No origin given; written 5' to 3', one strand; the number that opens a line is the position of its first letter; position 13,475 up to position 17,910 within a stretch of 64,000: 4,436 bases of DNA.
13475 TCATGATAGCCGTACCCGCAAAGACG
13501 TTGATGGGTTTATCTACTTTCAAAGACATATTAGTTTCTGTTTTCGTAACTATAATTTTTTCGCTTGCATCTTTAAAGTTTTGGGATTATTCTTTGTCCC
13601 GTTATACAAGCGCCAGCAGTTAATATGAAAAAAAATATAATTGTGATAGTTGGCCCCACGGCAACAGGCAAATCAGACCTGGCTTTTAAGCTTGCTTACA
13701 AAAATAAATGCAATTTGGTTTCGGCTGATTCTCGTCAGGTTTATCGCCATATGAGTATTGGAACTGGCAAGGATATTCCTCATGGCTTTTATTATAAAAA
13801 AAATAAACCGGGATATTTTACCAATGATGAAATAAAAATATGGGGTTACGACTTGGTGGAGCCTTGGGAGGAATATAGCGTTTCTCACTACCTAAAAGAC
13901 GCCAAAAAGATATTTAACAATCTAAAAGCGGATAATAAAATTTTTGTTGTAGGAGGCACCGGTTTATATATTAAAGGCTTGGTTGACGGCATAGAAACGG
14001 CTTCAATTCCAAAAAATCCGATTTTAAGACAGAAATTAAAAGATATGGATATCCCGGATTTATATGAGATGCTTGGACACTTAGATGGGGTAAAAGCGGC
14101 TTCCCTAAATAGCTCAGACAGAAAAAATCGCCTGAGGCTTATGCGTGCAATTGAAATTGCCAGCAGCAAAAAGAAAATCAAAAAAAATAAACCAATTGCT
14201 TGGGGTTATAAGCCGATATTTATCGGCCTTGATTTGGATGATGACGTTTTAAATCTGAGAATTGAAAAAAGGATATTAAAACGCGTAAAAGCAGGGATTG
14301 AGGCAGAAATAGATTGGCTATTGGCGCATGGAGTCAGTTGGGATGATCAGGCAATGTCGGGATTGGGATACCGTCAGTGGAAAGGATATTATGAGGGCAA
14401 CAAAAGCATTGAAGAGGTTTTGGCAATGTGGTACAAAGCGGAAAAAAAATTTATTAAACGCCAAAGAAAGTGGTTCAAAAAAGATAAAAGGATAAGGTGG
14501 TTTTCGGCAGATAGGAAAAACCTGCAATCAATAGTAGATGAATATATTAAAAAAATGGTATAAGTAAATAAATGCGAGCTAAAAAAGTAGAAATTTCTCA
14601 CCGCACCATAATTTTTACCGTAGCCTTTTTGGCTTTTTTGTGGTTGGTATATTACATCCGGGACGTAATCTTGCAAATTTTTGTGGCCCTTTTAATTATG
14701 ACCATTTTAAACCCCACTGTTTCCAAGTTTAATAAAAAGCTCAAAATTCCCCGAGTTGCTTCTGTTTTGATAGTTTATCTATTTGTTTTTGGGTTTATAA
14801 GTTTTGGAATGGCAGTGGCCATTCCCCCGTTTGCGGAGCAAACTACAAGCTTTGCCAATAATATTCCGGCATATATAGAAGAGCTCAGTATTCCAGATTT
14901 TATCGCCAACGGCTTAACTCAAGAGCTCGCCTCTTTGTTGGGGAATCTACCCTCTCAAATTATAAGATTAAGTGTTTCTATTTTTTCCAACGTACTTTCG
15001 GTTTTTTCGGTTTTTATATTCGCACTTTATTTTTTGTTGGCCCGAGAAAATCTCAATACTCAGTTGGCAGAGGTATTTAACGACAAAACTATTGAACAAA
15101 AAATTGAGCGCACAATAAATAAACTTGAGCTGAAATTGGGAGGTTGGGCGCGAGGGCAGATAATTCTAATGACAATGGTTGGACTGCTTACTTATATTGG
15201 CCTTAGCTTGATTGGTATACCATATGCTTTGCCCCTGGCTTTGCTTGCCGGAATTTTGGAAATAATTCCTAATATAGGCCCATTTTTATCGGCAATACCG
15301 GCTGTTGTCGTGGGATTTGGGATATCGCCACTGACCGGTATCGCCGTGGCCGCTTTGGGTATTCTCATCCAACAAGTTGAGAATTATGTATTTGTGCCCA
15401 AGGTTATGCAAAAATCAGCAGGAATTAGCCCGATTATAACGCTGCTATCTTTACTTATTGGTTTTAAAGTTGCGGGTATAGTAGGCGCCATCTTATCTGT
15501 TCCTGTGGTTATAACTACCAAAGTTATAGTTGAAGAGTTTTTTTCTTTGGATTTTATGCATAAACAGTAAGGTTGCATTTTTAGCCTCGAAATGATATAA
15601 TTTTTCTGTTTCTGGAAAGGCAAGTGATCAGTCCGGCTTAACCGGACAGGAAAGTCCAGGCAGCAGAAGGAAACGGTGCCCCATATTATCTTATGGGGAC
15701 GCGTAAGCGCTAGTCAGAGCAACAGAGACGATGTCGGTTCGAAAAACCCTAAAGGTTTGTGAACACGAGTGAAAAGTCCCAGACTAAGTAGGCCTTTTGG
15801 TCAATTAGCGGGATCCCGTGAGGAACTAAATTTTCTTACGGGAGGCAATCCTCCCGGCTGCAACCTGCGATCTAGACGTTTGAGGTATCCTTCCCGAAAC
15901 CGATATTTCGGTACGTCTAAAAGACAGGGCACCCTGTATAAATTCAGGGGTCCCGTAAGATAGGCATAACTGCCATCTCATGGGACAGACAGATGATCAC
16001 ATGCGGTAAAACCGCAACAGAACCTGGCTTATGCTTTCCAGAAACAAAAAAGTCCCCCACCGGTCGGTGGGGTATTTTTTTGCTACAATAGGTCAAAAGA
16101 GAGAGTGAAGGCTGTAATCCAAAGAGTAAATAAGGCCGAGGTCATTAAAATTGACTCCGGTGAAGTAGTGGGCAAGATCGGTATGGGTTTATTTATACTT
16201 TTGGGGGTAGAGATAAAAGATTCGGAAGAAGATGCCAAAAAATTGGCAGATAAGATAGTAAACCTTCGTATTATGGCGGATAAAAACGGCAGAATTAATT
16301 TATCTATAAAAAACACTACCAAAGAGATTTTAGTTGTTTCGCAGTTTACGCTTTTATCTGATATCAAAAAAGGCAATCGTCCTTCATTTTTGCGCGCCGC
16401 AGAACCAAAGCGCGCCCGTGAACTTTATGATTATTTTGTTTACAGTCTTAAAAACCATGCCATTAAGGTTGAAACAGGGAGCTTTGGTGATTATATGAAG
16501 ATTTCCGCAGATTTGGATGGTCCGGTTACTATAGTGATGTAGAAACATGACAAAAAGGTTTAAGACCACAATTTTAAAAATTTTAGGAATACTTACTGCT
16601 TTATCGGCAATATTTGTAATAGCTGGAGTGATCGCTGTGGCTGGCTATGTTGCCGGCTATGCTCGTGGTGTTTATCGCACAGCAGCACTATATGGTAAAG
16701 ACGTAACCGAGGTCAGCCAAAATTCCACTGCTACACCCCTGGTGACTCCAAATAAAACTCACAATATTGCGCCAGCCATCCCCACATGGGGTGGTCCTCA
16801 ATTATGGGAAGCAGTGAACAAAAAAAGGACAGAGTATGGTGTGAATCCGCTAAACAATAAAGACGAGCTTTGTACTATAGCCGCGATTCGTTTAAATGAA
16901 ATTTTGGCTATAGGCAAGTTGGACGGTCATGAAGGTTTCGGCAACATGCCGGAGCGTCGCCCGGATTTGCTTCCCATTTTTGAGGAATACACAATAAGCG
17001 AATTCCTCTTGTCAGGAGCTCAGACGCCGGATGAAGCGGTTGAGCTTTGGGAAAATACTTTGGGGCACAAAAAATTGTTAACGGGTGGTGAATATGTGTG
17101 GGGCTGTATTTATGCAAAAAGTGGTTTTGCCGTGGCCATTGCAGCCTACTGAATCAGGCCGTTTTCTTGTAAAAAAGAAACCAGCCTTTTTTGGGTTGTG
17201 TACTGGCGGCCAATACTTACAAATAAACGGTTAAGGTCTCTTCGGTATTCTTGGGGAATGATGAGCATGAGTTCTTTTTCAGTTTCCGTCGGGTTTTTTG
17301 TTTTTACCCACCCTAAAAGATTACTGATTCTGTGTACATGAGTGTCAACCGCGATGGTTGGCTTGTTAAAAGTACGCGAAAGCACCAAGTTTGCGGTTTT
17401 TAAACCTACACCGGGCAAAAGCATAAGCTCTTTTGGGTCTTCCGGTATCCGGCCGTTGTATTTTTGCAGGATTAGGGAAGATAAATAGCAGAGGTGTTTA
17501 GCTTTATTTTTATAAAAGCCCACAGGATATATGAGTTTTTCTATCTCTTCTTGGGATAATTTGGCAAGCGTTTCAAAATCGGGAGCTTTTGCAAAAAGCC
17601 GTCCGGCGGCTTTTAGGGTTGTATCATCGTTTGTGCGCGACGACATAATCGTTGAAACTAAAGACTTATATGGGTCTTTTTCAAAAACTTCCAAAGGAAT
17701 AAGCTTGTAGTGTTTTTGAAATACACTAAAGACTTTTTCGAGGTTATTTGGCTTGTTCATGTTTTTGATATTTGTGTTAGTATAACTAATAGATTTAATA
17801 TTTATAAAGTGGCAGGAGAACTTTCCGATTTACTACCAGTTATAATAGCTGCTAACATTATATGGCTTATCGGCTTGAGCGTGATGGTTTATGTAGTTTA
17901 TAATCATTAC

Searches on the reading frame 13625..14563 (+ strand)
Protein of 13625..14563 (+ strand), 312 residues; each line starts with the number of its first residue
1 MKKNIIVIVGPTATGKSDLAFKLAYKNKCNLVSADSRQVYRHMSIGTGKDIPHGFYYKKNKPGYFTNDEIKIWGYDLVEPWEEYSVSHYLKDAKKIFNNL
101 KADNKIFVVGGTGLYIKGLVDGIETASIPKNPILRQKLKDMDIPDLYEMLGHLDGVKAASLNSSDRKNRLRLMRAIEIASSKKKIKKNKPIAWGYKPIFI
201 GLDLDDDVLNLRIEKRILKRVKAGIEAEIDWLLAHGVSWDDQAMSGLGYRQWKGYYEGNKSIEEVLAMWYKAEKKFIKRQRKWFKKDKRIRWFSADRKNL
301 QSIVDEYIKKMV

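Call 78: search_protein_families(library=pfam, proteins=[window:13625-14563:+], max_evalue=0.00001)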
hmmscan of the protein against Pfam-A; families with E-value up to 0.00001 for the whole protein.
window:13625-14563:+ (312 aa): 2 families
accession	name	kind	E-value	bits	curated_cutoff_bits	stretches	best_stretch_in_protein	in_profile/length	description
PF01715.23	IPPT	-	5.3e-46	157.7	23.6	1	38-287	1-243/243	IPP transferase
PF01745.22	IPT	-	5.8e-07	29.6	20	1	4-53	2-51/233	Isopentenyl transferase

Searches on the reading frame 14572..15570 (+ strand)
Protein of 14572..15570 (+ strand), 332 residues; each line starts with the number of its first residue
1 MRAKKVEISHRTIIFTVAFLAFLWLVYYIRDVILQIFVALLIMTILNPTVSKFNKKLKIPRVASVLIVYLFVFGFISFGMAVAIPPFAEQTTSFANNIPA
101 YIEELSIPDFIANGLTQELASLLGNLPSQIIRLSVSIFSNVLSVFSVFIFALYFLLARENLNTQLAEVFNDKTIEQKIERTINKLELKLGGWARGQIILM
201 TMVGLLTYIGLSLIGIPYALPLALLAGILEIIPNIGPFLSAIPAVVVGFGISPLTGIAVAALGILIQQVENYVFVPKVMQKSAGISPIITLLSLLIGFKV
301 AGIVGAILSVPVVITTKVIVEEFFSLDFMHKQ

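Call 79: search_protein_families(library=pfam, proteins=[window:14572-15570:+], max_evalue=0.00001)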
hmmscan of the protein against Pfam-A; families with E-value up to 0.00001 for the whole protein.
window:14572-15570:+ (332 aa): 1 family
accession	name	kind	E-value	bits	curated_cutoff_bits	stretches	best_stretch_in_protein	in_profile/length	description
PF01594.21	AI-2E_transport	-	1e-58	199.5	34.3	1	17-323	5-326/327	AI-2E family transporter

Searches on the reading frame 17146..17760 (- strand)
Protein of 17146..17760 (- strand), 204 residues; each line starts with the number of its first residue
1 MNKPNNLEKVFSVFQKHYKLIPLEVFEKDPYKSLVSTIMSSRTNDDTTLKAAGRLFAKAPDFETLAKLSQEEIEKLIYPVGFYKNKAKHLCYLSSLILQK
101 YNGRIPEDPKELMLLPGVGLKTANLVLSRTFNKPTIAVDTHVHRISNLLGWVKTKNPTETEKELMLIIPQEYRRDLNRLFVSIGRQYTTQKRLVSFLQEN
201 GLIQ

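Call 79: search_protein_families(library=pfam, proteins=[window:17146-17760:-], max_evalue=0.00001)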
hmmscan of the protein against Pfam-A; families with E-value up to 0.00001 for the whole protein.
window:17146-17760:- (204 aa): 2 families
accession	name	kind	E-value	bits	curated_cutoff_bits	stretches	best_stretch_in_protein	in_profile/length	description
PF00730.31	HhH-GPD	-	9e-27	94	26.2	1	35-169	1-107/108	HhH-GPD superfamily base excision DNA repair protein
PF00633.29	HHH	-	2.4e-07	30.7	24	1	100-128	1-29/30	Helix-hairpin-helix motif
